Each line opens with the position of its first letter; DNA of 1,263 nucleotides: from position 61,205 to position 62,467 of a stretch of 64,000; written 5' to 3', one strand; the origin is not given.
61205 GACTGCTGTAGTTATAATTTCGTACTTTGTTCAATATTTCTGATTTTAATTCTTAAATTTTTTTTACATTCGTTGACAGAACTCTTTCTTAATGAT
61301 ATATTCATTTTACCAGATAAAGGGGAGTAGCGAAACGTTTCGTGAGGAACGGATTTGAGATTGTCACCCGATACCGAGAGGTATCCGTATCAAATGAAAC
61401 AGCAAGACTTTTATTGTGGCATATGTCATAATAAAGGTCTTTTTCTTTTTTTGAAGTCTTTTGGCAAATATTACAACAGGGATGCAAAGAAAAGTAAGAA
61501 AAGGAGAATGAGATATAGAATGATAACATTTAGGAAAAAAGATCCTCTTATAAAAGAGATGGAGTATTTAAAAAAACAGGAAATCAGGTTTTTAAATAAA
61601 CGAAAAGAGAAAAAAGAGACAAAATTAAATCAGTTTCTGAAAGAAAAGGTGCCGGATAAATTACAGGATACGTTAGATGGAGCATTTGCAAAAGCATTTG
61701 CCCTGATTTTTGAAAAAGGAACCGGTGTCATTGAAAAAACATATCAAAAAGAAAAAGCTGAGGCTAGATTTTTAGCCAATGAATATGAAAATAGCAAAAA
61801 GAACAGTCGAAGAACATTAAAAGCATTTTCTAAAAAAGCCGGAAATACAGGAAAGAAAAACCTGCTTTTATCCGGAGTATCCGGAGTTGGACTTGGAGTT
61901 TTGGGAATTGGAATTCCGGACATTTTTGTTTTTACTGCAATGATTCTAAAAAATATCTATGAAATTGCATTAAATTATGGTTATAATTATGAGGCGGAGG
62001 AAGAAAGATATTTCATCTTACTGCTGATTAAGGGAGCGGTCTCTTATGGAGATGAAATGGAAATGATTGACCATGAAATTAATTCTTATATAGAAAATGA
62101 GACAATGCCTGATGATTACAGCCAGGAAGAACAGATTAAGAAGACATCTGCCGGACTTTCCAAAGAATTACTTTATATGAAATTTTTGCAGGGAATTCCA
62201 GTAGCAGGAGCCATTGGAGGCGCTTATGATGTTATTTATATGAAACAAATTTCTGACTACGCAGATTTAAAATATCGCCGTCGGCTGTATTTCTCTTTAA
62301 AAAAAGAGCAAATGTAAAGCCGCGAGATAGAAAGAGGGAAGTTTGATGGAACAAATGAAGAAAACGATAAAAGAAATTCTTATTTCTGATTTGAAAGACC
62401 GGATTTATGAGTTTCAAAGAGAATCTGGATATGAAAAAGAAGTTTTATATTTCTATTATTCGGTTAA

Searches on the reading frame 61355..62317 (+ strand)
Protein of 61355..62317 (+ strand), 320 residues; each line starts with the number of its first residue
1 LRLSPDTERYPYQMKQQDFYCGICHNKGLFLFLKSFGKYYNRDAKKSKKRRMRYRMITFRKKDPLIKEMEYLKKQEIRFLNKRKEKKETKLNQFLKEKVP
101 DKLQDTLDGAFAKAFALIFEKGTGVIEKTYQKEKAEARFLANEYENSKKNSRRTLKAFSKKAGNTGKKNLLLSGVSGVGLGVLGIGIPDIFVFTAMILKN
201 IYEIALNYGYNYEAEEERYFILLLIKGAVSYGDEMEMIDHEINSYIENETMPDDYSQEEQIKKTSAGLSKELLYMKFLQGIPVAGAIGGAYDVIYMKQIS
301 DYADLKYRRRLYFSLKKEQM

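Call 45: search_protein_families(library=pfam, proteins=[window:61355-62317:+], max_evalue=0.00001)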
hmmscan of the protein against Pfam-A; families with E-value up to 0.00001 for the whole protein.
window:61355-62317:+ (320 aa): 1 family
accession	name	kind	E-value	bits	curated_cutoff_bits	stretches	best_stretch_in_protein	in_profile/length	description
PF12787.12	EcsC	-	1.4e-42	146.5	30.4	1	67-311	5-239/240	EcsC protein family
